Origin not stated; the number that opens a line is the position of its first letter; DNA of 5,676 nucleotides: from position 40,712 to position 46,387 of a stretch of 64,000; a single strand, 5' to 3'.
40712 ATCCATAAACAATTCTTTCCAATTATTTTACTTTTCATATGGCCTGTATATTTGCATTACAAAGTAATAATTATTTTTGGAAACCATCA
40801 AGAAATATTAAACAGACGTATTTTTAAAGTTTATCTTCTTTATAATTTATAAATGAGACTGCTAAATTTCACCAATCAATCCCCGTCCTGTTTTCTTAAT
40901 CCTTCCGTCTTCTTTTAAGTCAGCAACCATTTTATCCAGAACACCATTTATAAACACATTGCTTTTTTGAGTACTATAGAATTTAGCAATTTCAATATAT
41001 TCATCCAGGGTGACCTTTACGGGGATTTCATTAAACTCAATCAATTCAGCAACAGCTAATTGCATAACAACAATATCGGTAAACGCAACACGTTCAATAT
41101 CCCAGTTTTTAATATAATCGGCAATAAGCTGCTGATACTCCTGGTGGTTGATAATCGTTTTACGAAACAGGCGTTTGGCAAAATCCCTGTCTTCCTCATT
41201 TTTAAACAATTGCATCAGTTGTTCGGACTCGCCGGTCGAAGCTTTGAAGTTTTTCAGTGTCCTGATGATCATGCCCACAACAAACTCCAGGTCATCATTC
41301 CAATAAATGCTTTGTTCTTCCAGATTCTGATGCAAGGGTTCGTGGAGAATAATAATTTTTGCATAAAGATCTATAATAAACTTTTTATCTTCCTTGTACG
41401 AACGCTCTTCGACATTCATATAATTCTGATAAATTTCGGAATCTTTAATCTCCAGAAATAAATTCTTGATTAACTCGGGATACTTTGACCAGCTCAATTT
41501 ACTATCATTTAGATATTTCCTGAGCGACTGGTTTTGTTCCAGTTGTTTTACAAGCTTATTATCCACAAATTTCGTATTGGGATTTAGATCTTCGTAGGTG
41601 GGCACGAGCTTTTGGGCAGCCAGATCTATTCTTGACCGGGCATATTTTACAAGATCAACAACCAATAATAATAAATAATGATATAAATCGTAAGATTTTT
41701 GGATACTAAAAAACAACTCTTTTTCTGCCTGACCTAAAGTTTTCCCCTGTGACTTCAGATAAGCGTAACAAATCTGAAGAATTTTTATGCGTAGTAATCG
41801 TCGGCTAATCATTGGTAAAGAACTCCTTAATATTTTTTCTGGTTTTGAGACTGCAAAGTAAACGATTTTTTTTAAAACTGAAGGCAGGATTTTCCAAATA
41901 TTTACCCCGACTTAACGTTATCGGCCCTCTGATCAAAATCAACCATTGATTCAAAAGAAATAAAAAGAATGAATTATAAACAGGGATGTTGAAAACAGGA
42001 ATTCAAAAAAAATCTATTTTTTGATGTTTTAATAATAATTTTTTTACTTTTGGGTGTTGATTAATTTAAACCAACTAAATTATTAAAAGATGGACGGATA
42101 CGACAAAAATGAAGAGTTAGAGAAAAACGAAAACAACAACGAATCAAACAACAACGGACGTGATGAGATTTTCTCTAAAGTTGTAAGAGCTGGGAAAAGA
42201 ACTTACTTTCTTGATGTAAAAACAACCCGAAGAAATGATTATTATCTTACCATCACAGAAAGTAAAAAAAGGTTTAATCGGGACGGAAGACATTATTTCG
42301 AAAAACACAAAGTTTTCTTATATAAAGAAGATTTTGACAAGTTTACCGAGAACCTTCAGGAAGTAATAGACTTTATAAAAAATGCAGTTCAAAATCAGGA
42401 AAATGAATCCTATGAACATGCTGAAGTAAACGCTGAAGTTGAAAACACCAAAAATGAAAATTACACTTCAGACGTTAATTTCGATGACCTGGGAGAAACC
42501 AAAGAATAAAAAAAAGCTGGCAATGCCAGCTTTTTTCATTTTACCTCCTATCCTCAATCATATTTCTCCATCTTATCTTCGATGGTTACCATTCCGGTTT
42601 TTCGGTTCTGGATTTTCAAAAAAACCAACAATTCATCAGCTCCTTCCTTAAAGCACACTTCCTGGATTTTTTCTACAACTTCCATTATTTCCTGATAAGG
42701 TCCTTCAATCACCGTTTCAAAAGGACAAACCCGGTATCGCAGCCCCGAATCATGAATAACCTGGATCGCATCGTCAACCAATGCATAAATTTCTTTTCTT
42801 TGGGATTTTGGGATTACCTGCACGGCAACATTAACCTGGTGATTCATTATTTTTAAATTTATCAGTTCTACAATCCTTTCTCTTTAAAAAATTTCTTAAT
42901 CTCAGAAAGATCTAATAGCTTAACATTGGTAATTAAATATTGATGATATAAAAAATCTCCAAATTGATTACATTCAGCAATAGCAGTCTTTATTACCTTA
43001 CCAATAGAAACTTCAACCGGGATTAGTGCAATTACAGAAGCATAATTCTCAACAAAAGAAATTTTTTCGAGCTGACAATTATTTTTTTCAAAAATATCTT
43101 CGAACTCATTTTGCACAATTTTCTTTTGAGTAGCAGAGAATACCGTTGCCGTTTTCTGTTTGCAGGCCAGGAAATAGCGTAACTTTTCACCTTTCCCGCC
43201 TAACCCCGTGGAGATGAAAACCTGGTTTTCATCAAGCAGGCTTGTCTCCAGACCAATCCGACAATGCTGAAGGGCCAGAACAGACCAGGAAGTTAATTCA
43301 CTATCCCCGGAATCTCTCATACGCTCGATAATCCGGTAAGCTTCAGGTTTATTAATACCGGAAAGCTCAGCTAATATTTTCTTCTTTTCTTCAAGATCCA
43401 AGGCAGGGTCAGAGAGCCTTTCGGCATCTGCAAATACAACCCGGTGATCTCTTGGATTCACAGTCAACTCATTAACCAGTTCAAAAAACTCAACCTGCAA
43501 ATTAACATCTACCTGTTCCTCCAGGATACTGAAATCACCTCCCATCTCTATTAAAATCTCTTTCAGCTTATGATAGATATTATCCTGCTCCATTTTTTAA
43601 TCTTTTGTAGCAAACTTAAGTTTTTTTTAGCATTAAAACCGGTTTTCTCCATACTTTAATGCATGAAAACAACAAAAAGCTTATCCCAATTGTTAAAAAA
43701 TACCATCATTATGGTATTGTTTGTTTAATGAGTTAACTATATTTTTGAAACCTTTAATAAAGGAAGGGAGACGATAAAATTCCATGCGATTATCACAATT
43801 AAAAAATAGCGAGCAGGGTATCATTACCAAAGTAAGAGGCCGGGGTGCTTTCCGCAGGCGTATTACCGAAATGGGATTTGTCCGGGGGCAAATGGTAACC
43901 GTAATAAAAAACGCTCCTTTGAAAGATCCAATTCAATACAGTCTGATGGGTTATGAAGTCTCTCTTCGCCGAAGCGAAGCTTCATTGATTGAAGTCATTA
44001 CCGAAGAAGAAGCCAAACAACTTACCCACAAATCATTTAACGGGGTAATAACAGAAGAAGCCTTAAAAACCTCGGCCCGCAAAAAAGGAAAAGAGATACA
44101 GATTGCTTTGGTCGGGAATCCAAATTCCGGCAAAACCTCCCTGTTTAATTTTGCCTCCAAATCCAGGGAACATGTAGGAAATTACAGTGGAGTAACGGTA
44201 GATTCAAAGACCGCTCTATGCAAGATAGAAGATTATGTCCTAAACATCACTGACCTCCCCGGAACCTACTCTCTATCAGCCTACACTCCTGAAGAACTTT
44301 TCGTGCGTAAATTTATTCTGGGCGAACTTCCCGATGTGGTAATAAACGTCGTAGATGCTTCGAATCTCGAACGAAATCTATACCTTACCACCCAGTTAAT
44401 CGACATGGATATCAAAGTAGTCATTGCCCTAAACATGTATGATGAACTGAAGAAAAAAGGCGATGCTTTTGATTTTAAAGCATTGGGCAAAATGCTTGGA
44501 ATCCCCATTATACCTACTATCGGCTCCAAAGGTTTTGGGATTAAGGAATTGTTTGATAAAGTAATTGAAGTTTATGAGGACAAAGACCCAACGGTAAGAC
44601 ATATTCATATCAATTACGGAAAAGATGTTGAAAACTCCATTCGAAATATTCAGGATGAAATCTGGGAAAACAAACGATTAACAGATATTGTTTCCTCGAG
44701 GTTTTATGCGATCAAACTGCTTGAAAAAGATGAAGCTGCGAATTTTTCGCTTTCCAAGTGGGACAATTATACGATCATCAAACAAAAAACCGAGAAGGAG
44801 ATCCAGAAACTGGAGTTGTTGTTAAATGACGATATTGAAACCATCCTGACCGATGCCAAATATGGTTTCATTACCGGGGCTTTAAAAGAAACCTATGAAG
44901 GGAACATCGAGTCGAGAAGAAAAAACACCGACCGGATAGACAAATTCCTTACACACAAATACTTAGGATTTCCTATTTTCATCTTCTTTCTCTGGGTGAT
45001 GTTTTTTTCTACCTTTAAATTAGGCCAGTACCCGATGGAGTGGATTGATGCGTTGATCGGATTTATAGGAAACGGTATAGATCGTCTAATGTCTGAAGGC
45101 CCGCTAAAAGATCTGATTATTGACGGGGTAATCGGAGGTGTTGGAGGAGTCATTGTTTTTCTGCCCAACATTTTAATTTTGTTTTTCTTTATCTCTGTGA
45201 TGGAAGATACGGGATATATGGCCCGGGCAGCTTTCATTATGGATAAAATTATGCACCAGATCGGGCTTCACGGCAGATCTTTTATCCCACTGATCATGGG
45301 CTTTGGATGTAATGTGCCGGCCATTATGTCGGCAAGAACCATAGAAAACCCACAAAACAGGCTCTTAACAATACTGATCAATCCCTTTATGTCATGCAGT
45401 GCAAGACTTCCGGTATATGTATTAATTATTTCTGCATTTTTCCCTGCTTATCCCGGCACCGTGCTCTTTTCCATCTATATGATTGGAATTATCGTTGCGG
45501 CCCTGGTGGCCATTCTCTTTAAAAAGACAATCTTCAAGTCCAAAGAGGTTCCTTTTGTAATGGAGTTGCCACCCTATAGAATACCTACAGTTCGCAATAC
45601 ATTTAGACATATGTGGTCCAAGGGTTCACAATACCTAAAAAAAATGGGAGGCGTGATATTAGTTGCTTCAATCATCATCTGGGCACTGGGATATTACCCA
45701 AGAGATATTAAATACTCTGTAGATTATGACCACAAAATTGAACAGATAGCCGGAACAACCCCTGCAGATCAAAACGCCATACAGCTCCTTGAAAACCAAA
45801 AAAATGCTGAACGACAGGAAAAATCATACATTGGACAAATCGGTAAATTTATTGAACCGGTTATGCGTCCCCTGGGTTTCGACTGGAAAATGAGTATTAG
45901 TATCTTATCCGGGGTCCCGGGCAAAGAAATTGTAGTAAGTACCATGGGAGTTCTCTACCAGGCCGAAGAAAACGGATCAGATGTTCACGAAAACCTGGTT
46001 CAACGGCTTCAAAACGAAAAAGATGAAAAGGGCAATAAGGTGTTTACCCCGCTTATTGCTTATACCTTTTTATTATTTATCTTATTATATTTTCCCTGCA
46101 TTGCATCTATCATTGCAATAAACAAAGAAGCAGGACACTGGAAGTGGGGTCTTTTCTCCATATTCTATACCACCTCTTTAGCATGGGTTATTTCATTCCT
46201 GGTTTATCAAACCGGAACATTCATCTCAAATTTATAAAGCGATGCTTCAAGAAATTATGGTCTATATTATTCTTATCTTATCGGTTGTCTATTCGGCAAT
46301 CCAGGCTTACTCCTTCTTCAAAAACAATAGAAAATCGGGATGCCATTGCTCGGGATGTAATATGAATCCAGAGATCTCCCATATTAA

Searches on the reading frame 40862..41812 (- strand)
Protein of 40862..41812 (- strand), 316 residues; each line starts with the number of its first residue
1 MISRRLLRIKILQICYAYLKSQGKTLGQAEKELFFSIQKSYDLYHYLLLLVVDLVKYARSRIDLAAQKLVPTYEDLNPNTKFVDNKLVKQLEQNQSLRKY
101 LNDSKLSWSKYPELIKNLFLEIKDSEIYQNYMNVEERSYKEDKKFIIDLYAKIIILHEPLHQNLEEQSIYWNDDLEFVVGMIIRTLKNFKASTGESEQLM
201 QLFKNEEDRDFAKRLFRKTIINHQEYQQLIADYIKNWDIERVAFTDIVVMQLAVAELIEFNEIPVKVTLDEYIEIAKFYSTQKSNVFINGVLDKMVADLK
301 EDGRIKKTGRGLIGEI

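Call 69: search_protein_families(library=pfam, proteins=[window:40862-41812:-], max_evalue=0.00001)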
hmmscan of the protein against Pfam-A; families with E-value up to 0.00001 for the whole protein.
window:40862-41812:- (316 aa): 1 family
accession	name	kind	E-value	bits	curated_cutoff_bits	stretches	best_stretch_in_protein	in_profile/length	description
PF01029.23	NusB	-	8.2e-22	78.4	23.1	1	200-296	36-132/133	NusB family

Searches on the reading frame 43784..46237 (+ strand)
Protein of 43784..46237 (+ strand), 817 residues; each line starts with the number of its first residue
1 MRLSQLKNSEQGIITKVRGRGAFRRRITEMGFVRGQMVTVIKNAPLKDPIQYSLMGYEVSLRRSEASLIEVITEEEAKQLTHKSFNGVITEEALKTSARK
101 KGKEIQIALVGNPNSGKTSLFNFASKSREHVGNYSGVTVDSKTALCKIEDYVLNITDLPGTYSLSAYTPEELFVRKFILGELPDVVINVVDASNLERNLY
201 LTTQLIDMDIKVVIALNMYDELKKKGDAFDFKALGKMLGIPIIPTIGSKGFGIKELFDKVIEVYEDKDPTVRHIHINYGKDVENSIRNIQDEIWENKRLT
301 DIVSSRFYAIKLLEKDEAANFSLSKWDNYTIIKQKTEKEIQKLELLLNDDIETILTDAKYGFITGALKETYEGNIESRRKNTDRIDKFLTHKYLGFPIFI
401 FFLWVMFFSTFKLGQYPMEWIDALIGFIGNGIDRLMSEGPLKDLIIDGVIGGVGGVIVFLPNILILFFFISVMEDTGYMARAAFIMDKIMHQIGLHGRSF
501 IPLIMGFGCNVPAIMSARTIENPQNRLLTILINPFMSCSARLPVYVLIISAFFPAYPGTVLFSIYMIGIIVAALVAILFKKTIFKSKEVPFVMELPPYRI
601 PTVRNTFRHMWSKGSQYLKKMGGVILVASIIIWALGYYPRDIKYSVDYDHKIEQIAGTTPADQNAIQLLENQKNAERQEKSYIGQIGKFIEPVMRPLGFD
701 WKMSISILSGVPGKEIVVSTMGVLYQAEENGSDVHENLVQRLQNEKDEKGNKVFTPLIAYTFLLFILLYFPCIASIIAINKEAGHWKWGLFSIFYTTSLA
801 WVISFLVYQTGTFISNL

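Call 70: search_protein_families(library=pfam, proteins=[window:43784-46237:+], max_evalue=0.00001)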
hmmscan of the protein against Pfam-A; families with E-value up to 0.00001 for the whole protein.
window:43784-46237:+ (817 aa): 6 families
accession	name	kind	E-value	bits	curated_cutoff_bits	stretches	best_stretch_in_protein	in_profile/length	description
PF02421.24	FeoB_N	-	9.2e-59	197.9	27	1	106-259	2-155/156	Ferrous iron transport protein B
PF07670.19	Gate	-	6.7e-46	155.5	29.6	2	456-551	1-103/104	Nucleoside recognition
PF07664.17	FeoB_C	-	5.5e-23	80.9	26.6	1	561-613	1-54/54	Ferrous iron transport protein B C terminus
PF04023.20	FeoA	-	1.8e-19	70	23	1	1-71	1-72/74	FeoA domain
PF17910.6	FeoB_Cyto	-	7.6e-19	68.4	23.4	1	278-371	1-89/90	FeoB cytosolic helical domain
PF01926.29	MMR_HSR1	-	8.6e-16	58.5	21.9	1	106-217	1-112/113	50S ribosome-binding GTPase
